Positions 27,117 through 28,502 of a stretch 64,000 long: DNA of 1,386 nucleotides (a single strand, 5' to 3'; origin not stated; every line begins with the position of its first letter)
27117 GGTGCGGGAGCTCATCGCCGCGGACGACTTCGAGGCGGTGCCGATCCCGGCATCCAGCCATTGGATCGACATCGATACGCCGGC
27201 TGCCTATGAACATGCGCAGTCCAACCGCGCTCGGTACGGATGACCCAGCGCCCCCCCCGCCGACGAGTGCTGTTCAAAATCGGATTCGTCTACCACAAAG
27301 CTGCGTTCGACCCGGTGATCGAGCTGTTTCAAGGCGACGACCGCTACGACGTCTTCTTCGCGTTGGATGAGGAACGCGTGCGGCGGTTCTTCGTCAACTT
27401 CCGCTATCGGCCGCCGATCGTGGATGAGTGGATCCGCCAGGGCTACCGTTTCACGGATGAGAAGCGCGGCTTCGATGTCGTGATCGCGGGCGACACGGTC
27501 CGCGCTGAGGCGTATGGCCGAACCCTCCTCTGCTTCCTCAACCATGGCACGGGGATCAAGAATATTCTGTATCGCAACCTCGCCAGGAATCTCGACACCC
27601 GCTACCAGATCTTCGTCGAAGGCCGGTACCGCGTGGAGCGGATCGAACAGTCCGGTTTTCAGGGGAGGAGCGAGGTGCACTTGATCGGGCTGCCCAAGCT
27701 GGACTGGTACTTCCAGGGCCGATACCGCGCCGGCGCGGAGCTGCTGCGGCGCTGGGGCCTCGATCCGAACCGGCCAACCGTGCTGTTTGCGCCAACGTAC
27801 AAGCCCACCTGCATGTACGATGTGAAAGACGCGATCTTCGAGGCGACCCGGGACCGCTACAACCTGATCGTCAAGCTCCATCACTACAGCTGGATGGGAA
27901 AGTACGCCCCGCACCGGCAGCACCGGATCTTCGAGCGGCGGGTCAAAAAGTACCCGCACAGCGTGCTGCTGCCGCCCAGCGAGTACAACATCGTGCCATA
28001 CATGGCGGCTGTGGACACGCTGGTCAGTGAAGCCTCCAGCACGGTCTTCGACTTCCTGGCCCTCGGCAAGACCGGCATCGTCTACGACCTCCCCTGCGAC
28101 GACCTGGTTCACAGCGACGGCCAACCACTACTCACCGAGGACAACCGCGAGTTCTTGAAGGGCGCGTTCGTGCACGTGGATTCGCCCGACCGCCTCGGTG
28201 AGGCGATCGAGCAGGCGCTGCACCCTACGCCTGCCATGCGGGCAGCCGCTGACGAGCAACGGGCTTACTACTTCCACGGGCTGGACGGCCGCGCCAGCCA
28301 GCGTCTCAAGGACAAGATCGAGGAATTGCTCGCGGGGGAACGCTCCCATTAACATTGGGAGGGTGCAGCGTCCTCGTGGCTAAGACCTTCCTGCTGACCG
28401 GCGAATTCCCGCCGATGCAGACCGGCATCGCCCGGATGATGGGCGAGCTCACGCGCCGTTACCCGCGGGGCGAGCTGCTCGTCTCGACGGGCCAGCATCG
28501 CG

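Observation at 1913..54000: At least 13 arrays of tandem 7-, 8- or 10-nt units (STRR-like) at gene junctions and in-frame inside housekeeping genes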

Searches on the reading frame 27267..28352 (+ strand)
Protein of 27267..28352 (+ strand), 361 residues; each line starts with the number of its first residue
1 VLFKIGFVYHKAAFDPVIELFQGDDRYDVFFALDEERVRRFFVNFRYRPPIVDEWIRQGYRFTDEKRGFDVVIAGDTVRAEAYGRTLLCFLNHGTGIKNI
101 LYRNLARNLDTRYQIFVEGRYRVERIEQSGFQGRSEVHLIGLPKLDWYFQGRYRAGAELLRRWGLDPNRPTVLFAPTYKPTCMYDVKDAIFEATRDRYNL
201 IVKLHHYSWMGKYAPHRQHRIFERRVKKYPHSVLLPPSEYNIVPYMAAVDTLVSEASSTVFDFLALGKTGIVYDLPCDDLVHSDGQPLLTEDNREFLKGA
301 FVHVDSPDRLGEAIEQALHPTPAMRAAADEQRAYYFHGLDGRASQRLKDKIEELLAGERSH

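Call 67: search_protein_families(library=pfam, proteins=[window:27267-28352:+], max_evalue=0.00001)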
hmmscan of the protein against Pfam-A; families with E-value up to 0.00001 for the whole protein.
window:27267-28352:+ (361 aa): 1 family
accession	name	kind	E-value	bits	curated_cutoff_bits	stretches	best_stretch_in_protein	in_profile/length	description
PF04464.20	Glyphos_transf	-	3.9e-14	52.8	22.1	1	123-352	145-366/367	CDP-Glycerol:Poly(glycerophosphate) glycerophosphotransferase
